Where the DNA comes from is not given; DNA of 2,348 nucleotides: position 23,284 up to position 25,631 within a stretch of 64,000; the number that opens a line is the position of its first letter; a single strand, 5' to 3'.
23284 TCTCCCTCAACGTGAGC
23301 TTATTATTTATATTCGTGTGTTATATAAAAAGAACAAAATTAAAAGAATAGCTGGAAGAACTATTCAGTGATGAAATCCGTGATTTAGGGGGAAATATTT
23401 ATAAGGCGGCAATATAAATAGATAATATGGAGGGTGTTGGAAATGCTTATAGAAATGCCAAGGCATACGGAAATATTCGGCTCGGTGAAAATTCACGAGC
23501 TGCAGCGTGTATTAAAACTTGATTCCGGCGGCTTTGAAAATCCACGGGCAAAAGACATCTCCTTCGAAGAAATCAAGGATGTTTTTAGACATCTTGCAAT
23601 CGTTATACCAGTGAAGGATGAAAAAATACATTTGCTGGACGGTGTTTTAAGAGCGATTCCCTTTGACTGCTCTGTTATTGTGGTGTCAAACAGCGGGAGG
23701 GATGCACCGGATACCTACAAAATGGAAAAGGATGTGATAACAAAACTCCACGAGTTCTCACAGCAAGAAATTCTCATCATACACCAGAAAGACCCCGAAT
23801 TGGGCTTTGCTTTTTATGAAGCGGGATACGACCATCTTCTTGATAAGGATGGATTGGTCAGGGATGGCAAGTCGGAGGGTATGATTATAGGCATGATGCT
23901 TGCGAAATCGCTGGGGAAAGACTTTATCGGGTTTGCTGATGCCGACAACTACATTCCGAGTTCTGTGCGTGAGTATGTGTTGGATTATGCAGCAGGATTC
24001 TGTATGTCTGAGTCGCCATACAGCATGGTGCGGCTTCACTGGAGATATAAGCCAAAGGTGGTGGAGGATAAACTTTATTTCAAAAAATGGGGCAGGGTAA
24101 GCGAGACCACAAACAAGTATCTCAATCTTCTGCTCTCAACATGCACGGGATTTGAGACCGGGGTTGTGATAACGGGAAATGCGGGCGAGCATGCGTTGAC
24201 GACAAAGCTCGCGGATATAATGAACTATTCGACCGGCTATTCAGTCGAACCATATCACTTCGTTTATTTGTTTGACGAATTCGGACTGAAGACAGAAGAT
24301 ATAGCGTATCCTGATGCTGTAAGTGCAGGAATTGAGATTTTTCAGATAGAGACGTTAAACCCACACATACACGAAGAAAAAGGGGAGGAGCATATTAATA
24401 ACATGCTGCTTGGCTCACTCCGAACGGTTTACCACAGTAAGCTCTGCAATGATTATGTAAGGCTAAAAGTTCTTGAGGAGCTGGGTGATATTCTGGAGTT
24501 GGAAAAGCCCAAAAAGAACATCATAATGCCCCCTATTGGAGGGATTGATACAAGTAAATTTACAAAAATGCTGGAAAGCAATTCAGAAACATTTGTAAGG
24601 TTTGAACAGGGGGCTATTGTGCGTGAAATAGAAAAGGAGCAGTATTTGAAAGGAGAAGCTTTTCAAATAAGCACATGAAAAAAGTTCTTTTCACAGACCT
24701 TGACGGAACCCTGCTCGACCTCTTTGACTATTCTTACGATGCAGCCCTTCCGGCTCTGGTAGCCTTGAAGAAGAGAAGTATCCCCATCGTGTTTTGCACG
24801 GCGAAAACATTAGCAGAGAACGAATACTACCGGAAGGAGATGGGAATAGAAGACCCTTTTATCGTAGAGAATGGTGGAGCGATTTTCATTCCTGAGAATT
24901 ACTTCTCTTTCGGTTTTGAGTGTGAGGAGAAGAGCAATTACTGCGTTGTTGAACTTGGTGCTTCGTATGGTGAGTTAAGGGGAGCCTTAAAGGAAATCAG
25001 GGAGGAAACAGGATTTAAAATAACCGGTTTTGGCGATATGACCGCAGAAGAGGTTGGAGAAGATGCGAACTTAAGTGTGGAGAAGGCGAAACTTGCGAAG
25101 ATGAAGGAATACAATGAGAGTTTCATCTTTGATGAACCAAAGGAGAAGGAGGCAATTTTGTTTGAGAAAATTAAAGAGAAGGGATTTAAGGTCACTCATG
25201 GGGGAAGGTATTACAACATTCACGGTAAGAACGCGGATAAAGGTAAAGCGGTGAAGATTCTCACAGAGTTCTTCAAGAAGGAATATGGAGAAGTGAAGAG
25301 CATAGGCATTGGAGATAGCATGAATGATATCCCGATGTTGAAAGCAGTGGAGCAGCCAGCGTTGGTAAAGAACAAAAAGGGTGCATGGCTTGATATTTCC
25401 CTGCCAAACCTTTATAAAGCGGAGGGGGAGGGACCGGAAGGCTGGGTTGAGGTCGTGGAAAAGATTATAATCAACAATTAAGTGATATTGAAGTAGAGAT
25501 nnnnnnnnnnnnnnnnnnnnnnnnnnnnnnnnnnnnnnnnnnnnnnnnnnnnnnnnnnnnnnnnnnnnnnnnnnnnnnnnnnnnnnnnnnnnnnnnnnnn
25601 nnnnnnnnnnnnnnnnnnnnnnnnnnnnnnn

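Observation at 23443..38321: Compatible-solute supercluster: mannosylglycerate genes, duplicated GH38 mannosidases, ectABC and an AsnB-type amidotransferase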

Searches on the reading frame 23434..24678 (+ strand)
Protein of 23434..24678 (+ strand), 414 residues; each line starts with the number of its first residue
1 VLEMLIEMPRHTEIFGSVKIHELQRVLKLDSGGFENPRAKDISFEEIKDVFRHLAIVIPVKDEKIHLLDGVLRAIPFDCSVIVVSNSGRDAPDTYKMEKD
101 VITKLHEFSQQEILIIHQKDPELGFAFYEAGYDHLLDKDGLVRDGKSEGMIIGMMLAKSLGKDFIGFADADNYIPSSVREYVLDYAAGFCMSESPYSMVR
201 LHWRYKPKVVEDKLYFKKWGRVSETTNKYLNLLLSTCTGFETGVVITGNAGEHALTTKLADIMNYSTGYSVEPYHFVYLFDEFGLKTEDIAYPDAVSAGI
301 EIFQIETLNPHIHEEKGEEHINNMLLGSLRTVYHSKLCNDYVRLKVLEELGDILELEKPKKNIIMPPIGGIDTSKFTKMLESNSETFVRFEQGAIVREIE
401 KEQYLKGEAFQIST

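Call 3: search_protein_families(library=pfam, proteins=[window:23434-24678:+])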
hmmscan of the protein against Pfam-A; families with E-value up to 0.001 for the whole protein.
window:23434-24678:+ (414 aa): 1 family
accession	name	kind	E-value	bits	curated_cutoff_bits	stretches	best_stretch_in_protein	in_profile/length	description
PF09488.16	Osmo_MPGsynth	-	2.7e-150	500.9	27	1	8-380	1-381/381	Mannosyl-3-phosphoglycerate synthase (osmo_MPGsynth)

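Call 6: search_protein_families(library=ncbifam, proteins=[window:23434-24678:+])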
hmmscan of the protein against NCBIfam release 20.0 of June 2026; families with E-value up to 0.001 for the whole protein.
window:23434-24678:+ (414 aa): 2 families
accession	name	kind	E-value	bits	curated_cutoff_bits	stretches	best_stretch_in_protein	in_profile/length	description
TIGR02460.1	osmo_MPGsynth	equivalog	6.4e-158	525.7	351.2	1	6-380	2-382/383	mannosyl-3-phosphoglycerate synthase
NF011072.0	PRK14502.1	equivalog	7.6e-120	401.3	762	1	4-394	1-399/694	bifunctional mannosyl-3-phosphoglycerate synthase/mannosyl-3 phosphoglycerate phosphatase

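Call 95: search_dna_similar(query=window:23443-24678:+, collection=plasmids, mode=protein, max_evalue=1e-10, max_rows=20)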
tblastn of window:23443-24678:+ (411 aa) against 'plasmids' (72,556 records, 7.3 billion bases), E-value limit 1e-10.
No match.

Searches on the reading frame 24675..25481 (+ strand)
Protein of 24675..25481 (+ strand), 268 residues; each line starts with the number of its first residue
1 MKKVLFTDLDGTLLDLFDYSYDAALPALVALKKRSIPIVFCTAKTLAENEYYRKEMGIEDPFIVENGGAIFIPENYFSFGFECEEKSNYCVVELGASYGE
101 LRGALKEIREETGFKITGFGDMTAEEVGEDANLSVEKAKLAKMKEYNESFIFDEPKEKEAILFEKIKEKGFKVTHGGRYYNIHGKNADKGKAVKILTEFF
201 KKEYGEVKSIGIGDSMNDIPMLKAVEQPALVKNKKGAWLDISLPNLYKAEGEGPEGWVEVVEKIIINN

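Call 3: search_protein_families(library=pfam, proteins=[window:24675-25481:+])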
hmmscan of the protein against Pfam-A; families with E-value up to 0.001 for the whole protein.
window:24675-25481:+ (268 aa): 4 families
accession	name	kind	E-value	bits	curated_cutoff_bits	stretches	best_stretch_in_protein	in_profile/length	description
PF08282.18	Hydrolase_3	-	2.4e-20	73.8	20.9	1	5-234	1-231/255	haloacid dehalogenase-like hydrolase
PF05116.19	S6PP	-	8.6e-09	35.8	20.3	0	143-240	115-218/247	Sucrose-6F-phosphate phosphohydrolase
PF21141.3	T6PP_C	-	0.00039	20.2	26.7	0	134-226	138-226/267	Trehalose-6-phosphate phosphatase, C-terminal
PF12710.13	HAD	-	0.00046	21.1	27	0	172-223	138-189/189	haloacid dehalogenase-like hydrolase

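Call 6: search_protein_families(library=ncbifam, proteins=[window:24675-25481:+])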
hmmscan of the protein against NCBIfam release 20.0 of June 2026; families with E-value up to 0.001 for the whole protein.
window:24675-25481:+ (268 aa): 20 families
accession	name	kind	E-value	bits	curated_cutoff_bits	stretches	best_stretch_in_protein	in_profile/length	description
TIGR02461.1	osmo_MPG_phos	equivalog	7.5e-80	268.3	244.35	1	4-231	1-226/227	mannosyl-3-phosphoglycerate phosphatase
NF011072.0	PRK14502.1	equivalog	2.1e-76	257.8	762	1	1-267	415-692/694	bifunctional mannosyl-3-phosphoglycerate synthase/mannosyl-3 phosphoglycerate phosphatase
TIGR01486.1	HAD-SF-IIB-MPGP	subfamily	3.5e-76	255.9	164.75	1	4-265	1-257/257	mannosyl-3-phosphoglycerate phosphatase family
NF001218.0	PRK00192.1-5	equivalog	7e-60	203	362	1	2-267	4-271/275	mannosyl-3-phosphoglycerate phosphatase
NF001216.0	PRK00192.1-2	equivalog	9.6e-52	176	353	1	4-265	8-261/275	mannosyl-3-phosphoglycerate phosphatase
NF002976.0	PRK03669.1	equivalog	1.5e-51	175.4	315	1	4-265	9-268/271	mannosyl-3-phosphoglycerate phosphatase-related protein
TIGR02463.1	MPGP_rel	hypoth_equivalog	1.4e-50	172.1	282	1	5-231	2-215/216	mannosyl-3-phosphoglycerate phosphatase-related protein YedP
NF001217.0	PRK00192.1-4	equivalog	2.7e-42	145.1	373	1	5-266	11-262/265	mannosyl-3-phosphoglycerate phosphatase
NF009342.0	PRK12702.1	equivalog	5.6e-37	127.6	596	1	4-263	3-292/302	mannosyl-3-phosphoglycerate phosphatase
NF001215.0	PRK00192.1-1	equivalog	2.8e-28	98.8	488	1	6-240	10-230/265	mannosyl-3-phosphoglycerate phosphatase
TIGR00099.1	Cof-subfamily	subfamily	1.7e-21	77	137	2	136-231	132-229/256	Cof-type HAD-IIB family hydrolase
TIGR01484.1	HAD-SF-IIB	subfamily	3.7e-19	69.7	41.8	1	5-226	2-216/221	HAD-IIB family hydrolase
TIGR01482.1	SPP-subfamily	subfamily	6e-16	58.7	107.15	1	7-235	3-194/225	sucrose-phosphate phosphatase subfamily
TIGR01487.1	Pglycolate_arch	equivalog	2.1e-15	57.1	122.75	2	142-227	100-184/215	phosphoglycolate phosphatase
NF002245.0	PRK01158.1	equivalog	4.8e-15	55.5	198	2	2-78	3-79/233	phosphoglycolate phosphatase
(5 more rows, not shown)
